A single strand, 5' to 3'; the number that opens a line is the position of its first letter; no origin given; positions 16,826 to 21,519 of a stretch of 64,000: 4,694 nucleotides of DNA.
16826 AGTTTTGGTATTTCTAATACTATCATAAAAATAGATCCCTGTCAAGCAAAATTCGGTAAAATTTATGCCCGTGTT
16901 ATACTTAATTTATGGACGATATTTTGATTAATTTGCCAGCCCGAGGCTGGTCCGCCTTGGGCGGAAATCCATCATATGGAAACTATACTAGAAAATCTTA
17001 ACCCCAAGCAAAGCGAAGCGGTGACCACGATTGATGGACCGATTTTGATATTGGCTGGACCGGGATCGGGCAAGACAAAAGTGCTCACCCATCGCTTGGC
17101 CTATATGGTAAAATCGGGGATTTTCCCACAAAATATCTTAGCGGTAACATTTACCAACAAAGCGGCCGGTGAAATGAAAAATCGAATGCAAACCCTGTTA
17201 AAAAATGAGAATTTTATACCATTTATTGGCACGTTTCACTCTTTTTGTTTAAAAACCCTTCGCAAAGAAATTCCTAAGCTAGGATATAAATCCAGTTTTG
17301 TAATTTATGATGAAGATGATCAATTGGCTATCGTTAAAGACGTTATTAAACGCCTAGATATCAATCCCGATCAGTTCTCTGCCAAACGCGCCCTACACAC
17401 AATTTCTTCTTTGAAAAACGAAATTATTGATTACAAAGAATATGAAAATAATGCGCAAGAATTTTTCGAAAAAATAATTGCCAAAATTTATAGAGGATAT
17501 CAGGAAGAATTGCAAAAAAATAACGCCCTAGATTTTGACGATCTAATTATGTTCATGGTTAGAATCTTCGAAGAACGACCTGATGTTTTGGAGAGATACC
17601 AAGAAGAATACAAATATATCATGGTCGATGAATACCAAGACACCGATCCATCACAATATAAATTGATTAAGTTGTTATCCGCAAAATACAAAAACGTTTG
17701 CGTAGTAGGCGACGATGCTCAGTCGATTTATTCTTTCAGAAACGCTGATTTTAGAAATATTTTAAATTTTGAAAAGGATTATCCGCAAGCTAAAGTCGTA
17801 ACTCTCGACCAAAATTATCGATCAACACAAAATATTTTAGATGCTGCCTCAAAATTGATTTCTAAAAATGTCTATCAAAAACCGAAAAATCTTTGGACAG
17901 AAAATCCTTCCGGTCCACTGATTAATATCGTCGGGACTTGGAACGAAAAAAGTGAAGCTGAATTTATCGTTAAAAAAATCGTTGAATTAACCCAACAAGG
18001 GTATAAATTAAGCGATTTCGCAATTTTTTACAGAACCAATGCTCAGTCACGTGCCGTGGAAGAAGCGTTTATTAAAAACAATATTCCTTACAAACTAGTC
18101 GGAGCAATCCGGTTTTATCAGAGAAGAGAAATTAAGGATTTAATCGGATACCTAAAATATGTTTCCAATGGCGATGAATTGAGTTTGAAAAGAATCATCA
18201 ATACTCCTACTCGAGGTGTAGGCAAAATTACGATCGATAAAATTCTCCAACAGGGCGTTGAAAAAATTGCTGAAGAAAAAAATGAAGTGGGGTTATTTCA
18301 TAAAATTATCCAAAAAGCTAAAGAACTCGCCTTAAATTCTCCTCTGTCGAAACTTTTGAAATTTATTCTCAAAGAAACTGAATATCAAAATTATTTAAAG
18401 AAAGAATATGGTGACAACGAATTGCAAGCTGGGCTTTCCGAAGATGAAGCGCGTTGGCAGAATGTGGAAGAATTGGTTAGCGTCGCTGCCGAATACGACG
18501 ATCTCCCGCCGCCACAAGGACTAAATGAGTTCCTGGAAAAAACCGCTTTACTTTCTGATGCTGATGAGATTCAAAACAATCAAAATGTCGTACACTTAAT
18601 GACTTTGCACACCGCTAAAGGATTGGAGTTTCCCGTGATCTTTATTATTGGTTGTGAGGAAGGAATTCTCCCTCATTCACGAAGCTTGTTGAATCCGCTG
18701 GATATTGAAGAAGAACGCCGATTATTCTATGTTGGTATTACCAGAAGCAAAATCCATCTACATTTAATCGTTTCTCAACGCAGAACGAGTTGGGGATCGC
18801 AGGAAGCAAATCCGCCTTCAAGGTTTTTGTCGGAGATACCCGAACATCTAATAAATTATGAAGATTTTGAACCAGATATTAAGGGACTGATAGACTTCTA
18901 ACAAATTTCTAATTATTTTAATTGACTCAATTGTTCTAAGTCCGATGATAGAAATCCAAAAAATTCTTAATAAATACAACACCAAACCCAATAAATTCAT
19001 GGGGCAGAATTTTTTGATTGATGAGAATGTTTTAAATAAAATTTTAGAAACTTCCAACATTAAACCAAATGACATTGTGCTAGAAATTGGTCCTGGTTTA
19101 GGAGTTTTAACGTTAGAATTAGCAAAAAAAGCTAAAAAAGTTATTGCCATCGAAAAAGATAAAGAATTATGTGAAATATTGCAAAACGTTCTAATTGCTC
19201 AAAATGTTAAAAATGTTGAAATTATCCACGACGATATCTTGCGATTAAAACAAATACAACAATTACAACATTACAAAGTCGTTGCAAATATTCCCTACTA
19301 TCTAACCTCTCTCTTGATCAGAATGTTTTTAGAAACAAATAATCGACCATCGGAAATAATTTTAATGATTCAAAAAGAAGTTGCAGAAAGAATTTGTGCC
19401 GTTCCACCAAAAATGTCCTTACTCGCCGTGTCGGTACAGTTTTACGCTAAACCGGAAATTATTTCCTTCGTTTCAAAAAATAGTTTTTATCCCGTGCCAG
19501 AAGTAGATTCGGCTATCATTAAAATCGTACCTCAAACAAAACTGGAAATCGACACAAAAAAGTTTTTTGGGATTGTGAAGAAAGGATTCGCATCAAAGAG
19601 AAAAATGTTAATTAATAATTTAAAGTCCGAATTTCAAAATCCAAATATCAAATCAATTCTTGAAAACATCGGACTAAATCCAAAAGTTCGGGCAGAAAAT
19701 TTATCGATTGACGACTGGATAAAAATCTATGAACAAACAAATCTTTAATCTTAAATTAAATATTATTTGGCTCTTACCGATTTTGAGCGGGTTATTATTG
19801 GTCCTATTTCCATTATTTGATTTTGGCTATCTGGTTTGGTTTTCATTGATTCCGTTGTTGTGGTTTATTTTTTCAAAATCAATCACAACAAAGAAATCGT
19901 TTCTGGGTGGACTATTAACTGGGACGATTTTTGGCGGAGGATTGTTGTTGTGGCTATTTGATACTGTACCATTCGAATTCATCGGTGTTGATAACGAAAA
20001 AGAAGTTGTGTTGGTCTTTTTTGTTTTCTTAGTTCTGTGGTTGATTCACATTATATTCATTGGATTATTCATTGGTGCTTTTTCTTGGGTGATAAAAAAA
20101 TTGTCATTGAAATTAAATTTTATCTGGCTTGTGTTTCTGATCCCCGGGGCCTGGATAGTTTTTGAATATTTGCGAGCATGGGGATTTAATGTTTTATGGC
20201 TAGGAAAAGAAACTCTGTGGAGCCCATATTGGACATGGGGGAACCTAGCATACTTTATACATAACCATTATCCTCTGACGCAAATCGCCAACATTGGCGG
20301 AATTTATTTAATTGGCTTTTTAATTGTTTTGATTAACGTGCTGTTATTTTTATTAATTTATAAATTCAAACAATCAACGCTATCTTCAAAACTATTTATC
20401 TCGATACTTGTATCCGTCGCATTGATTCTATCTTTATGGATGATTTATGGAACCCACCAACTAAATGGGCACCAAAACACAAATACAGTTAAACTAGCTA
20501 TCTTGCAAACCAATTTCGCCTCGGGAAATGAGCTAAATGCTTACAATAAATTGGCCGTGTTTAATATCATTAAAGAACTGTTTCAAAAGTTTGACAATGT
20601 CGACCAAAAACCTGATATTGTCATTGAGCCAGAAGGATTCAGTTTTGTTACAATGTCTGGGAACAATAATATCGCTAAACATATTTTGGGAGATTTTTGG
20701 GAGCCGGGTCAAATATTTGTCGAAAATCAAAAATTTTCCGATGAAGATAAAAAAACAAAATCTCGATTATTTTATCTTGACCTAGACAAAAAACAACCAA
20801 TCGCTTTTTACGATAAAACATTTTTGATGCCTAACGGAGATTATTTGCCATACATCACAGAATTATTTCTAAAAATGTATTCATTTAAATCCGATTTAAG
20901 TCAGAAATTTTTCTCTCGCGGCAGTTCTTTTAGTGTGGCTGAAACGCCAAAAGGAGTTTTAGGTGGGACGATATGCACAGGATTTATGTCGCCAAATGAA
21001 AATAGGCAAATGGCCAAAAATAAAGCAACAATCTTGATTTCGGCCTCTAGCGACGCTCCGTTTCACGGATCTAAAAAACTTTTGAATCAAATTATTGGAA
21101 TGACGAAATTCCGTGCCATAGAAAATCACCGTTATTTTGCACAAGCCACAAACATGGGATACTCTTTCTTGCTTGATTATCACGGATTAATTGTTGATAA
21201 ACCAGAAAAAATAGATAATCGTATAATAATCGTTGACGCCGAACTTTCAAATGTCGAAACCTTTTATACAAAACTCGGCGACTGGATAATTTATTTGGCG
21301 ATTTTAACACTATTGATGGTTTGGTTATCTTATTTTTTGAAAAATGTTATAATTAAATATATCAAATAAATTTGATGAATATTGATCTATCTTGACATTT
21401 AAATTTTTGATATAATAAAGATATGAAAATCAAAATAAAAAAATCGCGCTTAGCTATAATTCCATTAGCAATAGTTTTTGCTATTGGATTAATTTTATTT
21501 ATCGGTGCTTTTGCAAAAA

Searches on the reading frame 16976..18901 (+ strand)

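Call 6: search_protein_families(library=pfam, proteins=[window:16976-18901:+], max_evalue=0.01)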
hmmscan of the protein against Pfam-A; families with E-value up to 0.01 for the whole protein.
window:16976-18901:+ (641 aa): 8 families
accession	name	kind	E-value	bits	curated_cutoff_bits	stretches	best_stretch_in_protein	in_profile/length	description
PF00580.27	UvrD-helicase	-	3.1e-93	312.8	23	1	8-270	1-271/271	UvrD/REP helicase N-terminal domain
PF13361.12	UvrD_C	-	8.4e-75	252.8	25.6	1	275-601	1-349/350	UvrD-like helicase C-terminal domain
PF13245.12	AAA_19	-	5.3e-26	91.8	25.1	1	12-255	1-134/134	AAA domain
PF01443.25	Viral_helicase1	-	1.7e-09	38.3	21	1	210-293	58-137/228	Viral superfamily 1 RNA helicase core domain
PF13538.12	UvrD_C_2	-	4.9e-09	36.4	27.4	1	539-598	2-52/52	UvrD-like helicase C-terminal domain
PF13604.12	AAA_30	-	1.1e-07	32.3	27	1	8-71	2-66/191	AAA domain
PF13086.12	AAA_11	-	0.0009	19.5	27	1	12-76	6-75/257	AAA domain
PF13087.12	AAA_12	-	0.0023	18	27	0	271-299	14-42/195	AAA domain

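Call 7: search_protein_families(library=ncbifam, proteins=[window:16976-18901:+], max_evalue=0.01)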
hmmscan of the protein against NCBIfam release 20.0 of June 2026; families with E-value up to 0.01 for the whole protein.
window:16976-18901:+ (641 aa): 20 families
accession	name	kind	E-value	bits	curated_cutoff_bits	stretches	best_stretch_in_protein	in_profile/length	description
TIGR01073.1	pcrA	equivalog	6.7e-230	765.2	911.2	1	5-628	2-638/725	DNA helicase PcrA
NF008743.0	PRK11773.1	equivalog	5.5e-175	583.7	965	1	3-627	5-642/720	DNA helicase II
TIGR01074.1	rep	equivalog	5.5e-174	580.1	951.45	1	8-631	2-643/668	DNA helicase Rep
TIGR01075.1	uvrD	equivalog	4.3e-168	560.8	1144.45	1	4-628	1-638/715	DNA helicase II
NF008172.0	PRK10919.1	equivalog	7.1e-136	454.1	1168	1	8-630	3-642/673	DNA helicase Rep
TIGR02785.1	addA_Gpos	equivalog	3.9e-56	190.6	707.65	3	157-296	331-481/1234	helicase-exonuclease AddAB subunit AddA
NF008276.0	PRK11054.1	equivalog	9.3e-51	173.1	543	3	144-306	367-527/684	DNA helicase IV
TIGR00609.1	recB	equivalog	2.5e-40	138.5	696.05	3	155-298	313-458/1175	exodeoxyribonuclease V subunit beta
NF010485.0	PRK13909.1-2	equivalog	1.2e-37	129.7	650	2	143-557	259-629/909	RecB-like helicase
TIGR02784.1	addA_alphas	equivalog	1.3e-33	116.5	860.75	3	166-297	342-495/1138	double-strand break repair helicase AddA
NF010487.0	PRK13909.1-4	equivalog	1.4e-33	116.2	759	2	130-421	239-551/924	RecB-like helicase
NF008128.0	PRK10876.1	equivalog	3.1e-18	64.9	1697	1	166-297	330-463/1181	exodeoxyribonuclease V subunit beta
NF041464.1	HelD_BACSU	equivalog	6.3e-18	64.1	419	1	158-376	497-703/779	RNA polymerase recycling motor HelD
NF010484.0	PRK13909.1-1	equivalog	5.3e-16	57.6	1074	2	142-304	269-443/945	RecB-like helicase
NF010486.0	PRK13909.1-3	equivalog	2.2e-11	42.5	1109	2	131-420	252-558/921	RecB-like helicase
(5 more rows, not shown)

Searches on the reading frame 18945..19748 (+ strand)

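Call 6: search_protein_families(library=pfam, proteins=[window:18945-19748:+], max_evalue=0.01)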
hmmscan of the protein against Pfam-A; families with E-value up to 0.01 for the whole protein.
window:18945-19748:+ (267 aa): 12 families
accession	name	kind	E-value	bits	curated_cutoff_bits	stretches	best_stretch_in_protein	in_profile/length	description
PF00398.26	RrnaAD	-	2.6e-60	204.2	24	1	14-264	3-260/263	Ribosomal RNA adenine dimethylase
PF13649.12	Methyltransf_25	-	4.7e-06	27.7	27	1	45-104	1-61/97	Methyltransferase domain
PF01135.25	PCMT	-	1.6e-05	25.2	20.3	1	11-97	43-132/210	Protein-L-isoaspartate(D-aspartate) O-methyltransferase (PCMT)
PF02390.23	Methyltransf_4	-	1.8e-05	24.7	24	1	43-101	3-61/173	Putative methyltransferase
PF02527.21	GidB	-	6.3e-05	22.8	27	1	21-112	27-118/184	rRNA small subunit methyltransferase G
PF05958.17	tRNA_U5-meth_tr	-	6.5e-05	22.5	23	1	9-95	170-255/357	tRNA (Uracil-5-)-methyltransferase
PF13847.12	Methyltransf_31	-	8.9e-05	22.7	27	1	40-113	2-78/145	Methyltransferase domain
PF05175.20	MTS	-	0.00017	21.7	23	1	28-117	21-107/170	Methyltransferase small domain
PF02475.24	TRM5-TYW2_MTfase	-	0.00022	21.7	28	1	37-119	32-115/164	TRM5/TYW2 methyltransferase domain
PF03602.21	Cons_hypoth95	-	0.00031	20.9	24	1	42-129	42-133/182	Conserved hypothetical protein 95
PF08123.19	DOT1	-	0.0037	17.3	23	0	7-80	11-83/205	Histone methylation protein DOT1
PF02254.24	TrkA_N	-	0.0096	16.7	23.8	0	57-148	15-102/116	TrkA-N domain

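Call 7: search_protein_families(library=ncbifam, proteins=[window:18945-19748:+], max_evalue=0.01)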
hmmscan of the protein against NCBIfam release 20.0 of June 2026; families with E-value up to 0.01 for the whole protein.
window:18945-19748:+ (267 aa): 47 families (the best 25 are shown)
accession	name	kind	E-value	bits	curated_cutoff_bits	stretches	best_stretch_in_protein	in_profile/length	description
TIGR00755.1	ksgA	equivalog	1.3e-71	241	171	1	14-264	2-255/256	16S rRNA (adenine(1518)-N(6)/adenine(1519)-N(6))-dimethyltransferase RsmA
NF000499.2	Erm23S_rRNA_broad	equivalog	7.3e-56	189.3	212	1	20-264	2-243/244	23S ribosomal RNA methyltransferase Erm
NF011486.0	PRK14896.1-1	equivalog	1.2e-31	109.8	450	1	13-227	20-234/284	16S ribosomal RNA methyltransferase A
NF000337.1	erm_SHROVE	exception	1.3e-31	109.8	320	1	17-263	4-248/248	ErmE/ErmH/ErmO/ErmR family 23S rRNA (adenine(2058)-N(6))-methyltransferase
NF012220.1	erm_B_23S_MT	exception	8.6e-25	87.7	525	1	19-199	7-180/245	23S rRNA (adenine(2058)-N(6))-methyltransferase Erm(B)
NF042938.1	Erm55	exception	1.3e-22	80.2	525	1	19-224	11-210/270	23S rRNA (adenine(2058)-N(6))-methyltransferase Erm(55)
NF012222.1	erm_A_23S_MT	exception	3.2e-22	79.2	475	1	18-213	7-197/243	23S rRNA (adenine(2058)-N(6))-methyltransferase Erm(A)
NF012223.0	erm_F_23S_MT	exception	1.1e-21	77.3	575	1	14-262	6-252/266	23S rRNA (adenine(2058)-N(6))-methyltransferase Erm(F)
NF012218.0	erm_38_23S_MT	exception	1.2e-21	77.1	800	1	19-267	11-260/386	23S rRNA (adenine(2058)-N(6))-methyltransferase Erm(38)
NF012219.1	erm_C_23S_MT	exception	2.1e-21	76.6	530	1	19-207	8-191/244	23S rRNA (adenine(2058)-N(6))-methyltransferase Erm(C)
NF000411.1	Erm45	exception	2.6e-21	76.5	525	1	19-198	7-179/245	23S rRNA (adenine(2058)-N(6))-methyltransferase Erm(45)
NF000077.1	Erm42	exception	1.4e-20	73.8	600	1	14-264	13-262/303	23S rRNA (adenine(2058)-N(6))-methyltransferase Erm(42)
NF042988.1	Erm46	exception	4.9e-20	71.9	503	1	18-224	10-210/255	23S rRNA (adenine(2058)-N(6))-methyltransferase Erm(46)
NF045543.1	erm_G_23S_MT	exception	7.4e-19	68.5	515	1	19-196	8-180/244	23S rRNA (adenine(2058)-N(6))-methyltransferase Erm(G)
NF000412.1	Erm43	exception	3.2e-15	56.3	500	1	19-237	8-223/243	23S rRNA (adenine(2058)-N(6))-methyltransferase Erm(43)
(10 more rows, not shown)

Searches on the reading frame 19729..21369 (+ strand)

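Call 6: search_protein_families(library=pfam, proteins=[window:19729-21369:+], max_evalue=0.01)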
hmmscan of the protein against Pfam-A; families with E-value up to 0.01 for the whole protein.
window:19729-21369:+ (546 aa): 2 families
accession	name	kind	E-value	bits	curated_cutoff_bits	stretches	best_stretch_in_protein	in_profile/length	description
PF20154.4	LNT_N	-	2.8e-20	73.5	27.1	1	21-205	2-159/159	Apolipoprotein N-acyltransferase N-terminal domain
PF00795.27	CN_hydrolase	-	1.8e-11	44.3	23.2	1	358-510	105-252/256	Carbon-nitrogen hydrolase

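Call 7: search_protein_families(library=ncbifam, proteins=[window:19729-21369:+], max_evalue=0.01)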
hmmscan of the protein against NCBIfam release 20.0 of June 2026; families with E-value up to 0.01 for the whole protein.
window:19729-21369:+ (546 aa): 1 family
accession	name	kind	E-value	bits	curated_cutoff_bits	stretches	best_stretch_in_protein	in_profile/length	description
TIGR00546.1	lnt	equivalog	3.8e-44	151.4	132.9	1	70-487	7-394/395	apolipoprotein N-acyltransferase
